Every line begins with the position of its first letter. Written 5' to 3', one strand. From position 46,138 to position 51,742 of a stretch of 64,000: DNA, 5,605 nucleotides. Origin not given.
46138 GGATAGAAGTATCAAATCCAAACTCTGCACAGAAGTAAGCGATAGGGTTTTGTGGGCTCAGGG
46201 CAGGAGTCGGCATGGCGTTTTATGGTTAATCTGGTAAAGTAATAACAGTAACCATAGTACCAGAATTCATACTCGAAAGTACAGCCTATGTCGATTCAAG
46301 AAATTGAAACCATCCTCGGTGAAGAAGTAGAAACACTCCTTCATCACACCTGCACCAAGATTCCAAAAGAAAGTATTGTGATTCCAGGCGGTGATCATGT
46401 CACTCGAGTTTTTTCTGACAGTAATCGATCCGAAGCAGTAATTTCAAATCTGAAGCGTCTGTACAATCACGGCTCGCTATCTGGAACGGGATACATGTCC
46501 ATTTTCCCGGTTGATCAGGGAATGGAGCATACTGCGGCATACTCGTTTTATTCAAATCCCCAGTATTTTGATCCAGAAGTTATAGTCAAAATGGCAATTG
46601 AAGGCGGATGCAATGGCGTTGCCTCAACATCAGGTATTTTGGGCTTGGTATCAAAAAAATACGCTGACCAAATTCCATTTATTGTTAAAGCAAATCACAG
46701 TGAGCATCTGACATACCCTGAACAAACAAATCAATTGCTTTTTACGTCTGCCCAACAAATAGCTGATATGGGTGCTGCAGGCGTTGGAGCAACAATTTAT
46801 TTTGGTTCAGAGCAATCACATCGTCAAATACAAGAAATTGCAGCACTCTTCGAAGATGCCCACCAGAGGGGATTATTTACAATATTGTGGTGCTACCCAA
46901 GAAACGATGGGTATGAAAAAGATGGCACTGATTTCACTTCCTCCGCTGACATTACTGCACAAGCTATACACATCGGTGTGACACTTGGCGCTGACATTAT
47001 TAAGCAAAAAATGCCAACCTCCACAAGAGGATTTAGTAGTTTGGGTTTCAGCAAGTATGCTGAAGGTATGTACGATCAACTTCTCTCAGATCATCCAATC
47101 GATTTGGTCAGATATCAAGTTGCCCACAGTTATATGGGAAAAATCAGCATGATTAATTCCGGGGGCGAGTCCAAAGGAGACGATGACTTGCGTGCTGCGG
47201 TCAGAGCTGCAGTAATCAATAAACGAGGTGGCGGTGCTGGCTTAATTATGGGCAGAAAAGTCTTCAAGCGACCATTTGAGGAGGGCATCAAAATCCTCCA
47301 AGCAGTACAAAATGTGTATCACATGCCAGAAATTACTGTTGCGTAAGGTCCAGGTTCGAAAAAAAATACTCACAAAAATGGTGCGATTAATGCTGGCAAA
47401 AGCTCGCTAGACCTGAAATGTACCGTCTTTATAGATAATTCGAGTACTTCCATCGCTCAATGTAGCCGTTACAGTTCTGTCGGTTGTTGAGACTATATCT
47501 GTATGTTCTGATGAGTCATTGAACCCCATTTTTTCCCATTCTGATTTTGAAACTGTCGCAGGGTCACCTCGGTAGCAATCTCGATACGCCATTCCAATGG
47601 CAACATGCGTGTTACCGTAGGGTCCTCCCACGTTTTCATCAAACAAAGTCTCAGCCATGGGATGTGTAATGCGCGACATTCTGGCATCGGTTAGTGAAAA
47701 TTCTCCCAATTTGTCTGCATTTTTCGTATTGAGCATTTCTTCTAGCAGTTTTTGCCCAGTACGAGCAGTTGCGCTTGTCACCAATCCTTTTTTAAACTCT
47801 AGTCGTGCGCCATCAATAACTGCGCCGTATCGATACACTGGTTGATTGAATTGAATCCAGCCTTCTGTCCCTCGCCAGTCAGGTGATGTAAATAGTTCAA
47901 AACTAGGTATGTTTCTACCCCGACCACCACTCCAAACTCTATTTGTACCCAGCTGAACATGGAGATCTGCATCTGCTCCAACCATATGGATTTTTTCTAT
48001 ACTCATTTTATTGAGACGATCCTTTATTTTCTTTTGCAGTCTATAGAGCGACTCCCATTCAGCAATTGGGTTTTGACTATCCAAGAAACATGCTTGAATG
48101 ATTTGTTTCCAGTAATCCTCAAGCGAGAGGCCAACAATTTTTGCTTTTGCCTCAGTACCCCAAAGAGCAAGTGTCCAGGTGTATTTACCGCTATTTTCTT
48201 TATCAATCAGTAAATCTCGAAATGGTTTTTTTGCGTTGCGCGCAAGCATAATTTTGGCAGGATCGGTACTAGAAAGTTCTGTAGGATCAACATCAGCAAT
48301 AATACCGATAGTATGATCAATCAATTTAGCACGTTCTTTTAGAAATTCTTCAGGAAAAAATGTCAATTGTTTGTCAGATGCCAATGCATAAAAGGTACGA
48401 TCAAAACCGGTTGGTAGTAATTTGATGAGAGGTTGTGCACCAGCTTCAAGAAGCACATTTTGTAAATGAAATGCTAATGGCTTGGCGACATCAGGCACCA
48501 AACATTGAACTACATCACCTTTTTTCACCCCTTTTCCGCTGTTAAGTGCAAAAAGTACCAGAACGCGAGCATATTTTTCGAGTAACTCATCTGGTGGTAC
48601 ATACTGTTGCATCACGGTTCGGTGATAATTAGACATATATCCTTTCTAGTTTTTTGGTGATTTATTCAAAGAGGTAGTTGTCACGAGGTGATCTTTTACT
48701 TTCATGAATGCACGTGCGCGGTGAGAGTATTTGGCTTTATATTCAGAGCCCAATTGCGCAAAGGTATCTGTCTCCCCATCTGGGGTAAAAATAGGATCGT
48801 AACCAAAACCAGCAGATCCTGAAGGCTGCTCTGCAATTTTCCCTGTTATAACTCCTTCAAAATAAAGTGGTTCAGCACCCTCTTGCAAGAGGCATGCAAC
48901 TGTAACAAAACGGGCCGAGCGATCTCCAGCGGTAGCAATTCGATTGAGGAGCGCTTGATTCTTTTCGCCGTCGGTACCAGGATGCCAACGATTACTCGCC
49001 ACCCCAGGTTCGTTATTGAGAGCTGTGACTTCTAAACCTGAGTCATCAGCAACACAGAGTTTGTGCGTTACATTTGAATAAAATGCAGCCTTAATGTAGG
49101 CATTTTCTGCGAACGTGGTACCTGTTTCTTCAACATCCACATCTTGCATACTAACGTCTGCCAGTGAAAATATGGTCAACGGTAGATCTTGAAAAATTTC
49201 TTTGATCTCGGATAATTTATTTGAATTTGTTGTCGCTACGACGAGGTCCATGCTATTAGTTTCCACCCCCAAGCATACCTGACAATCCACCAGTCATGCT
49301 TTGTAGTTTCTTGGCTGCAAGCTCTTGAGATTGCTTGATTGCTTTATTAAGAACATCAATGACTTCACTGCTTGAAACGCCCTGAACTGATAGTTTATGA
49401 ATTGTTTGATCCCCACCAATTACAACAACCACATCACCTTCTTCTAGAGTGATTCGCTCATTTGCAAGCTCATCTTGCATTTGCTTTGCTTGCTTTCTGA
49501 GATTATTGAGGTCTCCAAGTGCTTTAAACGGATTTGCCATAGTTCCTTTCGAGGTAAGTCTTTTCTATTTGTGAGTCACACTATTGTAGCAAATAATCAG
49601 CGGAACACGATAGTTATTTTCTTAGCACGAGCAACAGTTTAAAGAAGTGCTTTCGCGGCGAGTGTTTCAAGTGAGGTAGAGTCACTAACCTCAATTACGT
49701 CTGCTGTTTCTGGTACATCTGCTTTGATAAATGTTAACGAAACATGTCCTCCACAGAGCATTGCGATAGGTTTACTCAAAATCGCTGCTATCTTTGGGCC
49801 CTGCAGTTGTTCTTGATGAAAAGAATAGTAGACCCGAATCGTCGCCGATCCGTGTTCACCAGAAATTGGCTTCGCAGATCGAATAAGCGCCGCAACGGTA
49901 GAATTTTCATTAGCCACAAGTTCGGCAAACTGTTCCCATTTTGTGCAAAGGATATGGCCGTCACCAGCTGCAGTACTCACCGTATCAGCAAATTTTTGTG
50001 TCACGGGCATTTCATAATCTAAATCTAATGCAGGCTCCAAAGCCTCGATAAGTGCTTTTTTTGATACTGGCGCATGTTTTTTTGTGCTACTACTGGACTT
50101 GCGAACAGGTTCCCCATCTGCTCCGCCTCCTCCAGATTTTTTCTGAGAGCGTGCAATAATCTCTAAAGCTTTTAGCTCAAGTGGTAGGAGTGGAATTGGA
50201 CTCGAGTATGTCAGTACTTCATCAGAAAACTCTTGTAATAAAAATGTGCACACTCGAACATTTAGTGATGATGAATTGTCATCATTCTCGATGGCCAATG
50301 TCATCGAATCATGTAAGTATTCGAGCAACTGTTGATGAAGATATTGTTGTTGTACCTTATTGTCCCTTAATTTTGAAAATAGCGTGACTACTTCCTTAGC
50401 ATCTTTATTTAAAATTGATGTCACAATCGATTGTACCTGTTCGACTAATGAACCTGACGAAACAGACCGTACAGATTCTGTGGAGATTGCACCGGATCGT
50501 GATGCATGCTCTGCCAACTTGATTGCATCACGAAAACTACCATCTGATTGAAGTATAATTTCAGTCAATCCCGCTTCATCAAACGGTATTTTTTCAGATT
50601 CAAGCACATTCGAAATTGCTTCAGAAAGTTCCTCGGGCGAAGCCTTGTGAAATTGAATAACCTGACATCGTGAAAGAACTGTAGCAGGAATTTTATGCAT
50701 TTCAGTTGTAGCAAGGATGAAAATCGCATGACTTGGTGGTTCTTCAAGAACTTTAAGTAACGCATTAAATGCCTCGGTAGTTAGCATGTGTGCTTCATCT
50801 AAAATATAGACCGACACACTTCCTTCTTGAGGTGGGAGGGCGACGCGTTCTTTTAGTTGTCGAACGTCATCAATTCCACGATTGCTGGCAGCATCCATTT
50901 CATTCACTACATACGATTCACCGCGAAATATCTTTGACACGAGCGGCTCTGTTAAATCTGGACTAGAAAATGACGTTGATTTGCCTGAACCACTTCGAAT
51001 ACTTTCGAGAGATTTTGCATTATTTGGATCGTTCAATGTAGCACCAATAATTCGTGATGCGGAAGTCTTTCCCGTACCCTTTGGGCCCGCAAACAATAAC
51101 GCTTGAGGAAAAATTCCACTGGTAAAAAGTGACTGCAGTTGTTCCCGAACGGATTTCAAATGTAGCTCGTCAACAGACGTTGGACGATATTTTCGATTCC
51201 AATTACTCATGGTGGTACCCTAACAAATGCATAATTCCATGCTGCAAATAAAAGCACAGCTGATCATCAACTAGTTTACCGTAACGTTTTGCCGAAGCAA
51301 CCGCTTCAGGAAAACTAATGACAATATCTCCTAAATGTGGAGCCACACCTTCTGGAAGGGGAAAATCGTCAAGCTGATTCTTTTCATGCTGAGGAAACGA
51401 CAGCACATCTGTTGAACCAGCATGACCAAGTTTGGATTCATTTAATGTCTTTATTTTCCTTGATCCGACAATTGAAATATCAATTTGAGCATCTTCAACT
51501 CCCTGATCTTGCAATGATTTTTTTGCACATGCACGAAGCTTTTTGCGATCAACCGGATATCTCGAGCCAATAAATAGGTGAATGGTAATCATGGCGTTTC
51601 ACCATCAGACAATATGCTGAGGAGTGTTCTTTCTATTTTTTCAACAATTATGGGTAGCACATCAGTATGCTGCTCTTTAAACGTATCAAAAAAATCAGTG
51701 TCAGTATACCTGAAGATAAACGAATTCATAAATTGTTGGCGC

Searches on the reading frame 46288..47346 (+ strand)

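Call 7: search_protein_families(library=pfam, proteins=[window:46288-47346:+], max_evalue=0.001)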
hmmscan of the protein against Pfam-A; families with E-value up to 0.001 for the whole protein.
window:46288-47346:+ (352 aa): 1 family
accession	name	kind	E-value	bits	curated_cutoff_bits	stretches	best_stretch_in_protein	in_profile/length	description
PF01791.15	DeoC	-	4.6e-53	180.6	23.8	1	71-327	2-228/229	DeoC/LacD family aldolase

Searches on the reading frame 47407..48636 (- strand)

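Call 7: search_protein_families(library=pfam, proteins=[window:47407-48636:-], max_evalue=0.001)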
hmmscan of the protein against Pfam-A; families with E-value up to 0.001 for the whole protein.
window:47407-48636:- (409 aa): 1 family
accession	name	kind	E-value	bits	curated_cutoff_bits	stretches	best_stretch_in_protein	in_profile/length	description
PF02073.20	Peptidase_M29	-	2.9e-92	310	27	1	17-407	3-406/406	Thermophilic metalloprotease (M29)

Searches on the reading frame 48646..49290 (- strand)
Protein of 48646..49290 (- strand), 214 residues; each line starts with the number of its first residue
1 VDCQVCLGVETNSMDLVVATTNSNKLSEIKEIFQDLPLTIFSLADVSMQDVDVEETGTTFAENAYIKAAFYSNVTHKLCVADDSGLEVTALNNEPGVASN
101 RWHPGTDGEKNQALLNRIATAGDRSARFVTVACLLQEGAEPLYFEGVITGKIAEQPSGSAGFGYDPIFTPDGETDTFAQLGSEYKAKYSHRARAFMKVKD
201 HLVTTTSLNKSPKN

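Call 7: search_protein_families(library=pfam, proteins=[window:48646-49290:-], max_evalue=0.001)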
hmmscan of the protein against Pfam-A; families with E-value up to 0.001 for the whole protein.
window:48646-49290:- (214 aa): 1 family
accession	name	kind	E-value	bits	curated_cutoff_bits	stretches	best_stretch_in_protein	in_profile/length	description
PF01725.21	Ham1p_like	-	1.7e-58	198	22.5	1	16-200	1-185/186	Ham1 family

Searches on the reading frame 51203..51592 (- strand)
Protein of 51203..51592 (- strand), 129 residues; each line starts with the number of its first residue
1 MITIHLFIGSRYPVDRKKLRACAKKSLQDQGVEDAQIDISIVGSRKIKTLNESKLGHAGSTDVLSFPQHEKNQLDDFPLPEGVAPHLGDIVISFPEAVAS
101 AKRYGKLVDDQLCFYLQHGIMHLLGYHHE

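Call 75: search_protein_families(library=pfam, proteins=[window:51203-51592:-], max_evalue=0.001)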
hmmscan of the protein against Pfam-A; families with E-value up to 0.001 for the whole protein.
window:51203-51592:- (129 aa): 1 family
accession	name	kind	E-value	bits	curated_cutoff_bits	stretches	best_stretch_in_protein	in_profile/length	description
PF02130.23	YbeY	-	6.1e-25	88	25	1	18-129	10-110/129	Endoribonuclease YbeY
